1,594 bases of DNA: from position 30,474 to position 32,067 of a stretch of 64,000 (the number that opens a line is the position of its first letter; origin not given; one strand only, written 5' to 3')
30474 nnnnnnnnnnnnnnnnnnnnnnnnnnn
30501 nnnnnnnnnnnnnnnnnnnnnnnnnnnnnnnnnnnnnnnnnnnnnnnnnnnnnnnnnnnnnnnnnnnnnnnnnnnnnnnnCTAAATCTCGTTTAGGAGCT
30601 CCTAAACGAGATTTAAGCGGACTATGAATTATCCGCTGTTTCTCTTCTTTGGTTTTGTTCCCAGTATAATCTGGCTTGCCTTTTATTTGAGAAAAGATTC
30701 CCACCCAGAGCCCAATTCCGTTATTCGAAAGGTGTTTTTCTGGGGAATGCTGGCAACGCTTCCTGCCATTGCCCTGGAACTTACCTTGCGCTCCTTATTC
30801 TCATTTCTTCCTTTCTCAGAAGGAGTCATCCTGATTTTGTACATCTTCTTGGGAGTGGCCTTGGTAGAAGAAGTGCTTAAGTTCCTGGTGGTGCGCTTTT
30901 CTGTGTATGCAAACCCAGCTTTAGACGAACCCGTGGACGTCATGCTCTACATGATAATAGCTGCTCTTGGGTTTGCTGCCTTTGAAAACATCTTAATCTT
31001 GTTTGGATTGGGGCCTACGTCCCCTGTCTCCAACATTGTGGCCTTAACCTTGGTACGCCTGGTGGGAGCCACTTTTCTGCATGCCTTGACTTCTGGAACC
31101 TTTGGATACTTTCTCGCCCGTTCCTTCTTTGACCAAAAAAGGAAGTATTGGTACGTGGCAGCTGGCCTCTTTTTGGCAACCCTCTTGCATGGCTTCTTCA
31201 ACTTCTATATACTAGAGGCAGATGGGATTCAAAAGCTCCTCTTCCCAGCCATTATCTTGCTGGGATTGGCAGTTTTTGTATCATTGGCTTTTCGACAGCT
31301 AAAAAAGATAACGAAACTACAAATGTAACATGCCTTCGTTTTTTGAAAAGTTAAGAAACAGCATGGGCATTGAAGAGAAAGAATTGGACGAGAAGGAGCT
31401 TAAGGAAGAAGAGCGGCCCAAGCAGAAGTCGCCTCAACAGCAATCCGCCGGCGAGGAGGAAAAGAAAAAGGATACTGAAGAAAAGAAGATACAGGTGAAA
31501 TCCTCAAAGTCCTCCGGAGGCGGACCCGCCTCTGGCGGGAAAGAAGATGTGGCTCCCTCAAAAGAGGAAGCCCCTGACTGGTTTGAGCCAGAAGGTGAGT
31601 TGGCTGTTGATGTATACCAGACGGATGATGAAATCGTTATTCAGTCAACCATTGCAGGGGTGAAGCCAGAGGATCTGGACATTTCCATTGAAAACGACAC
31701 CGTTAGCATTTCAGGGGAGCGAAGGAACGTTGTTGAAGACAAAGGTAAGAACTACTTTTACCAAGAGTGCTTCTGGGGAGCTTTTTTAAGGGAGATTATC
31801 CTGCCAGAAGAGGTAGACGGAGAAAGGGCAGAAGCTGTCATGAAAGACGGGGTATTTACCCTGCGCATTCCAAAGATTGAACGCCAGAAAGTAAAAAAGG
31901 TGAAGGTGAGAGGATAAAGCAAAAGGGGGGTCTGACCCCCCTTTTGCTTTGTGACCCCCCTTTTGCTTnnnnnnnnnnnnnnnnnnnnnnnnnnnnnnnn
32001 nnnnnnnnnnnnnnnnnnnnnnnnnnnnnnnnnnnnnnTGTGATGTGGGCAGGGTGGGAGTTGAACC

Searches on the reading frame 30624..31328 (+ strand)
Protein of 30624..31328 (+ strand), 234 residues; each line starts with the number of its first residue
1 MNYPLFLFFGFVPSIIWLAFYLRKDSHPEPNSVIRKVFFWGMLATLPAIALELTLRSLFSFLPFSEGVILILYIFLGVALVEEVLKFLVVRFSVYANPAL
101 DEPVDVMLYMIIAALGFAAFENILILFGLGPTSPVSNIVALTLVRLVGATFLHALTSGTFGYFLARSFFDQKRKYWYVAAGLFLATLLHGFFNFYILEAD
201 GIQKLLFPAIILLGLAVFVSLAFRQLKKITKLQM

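Call 58: search_protein_families(library=pfam, proteins=[window:30624-31328:+], max_evalue=0.1)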
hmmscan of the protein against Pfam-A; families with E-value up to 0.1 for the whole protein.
window:30624-31328:+ (234 aa): 1 family
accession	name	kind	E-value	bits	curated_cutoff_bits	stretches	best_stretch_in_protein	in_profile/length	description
PF13367.11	PrsW-protease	-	2.9e-31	109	23.5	1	29-213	1-187/196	PrsW family intramembrane metalloprotease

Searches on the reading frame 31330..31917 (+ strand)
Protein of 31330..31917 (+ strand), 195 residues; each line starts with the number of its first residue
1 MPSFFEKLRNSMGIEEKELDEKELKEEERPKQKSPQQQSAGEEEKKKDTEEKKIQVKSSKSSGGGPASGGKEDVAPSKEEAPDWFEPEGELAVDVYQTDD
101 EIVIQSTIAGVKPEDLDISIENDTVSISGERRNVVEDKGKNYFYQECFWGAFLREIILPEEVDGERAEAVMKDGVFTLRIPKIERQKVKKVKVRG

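Call 58: search_protein_families(library=pfam, proteins=[window:31330-31917:+], max_evalue=0.1)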
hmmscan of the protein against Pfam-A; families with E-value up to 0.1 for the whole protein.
window:31330-31917:+ (195 aa): 3 families
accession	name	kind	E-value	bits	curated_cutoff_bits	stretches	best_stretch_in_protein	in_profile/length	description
PF00011.27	HSP20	-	2.5e-19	69.7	20.8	1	95-193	2-101/102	Hsp20/alpha crystallin family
PF17886.7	ArsA_HSP20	-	0.0005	20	22.5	1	99-177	1-60/63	HSP20-like domain found in ArsA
PF04969.22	CS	-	0.01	17.3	21.3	1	95-160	5-61/78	CS domain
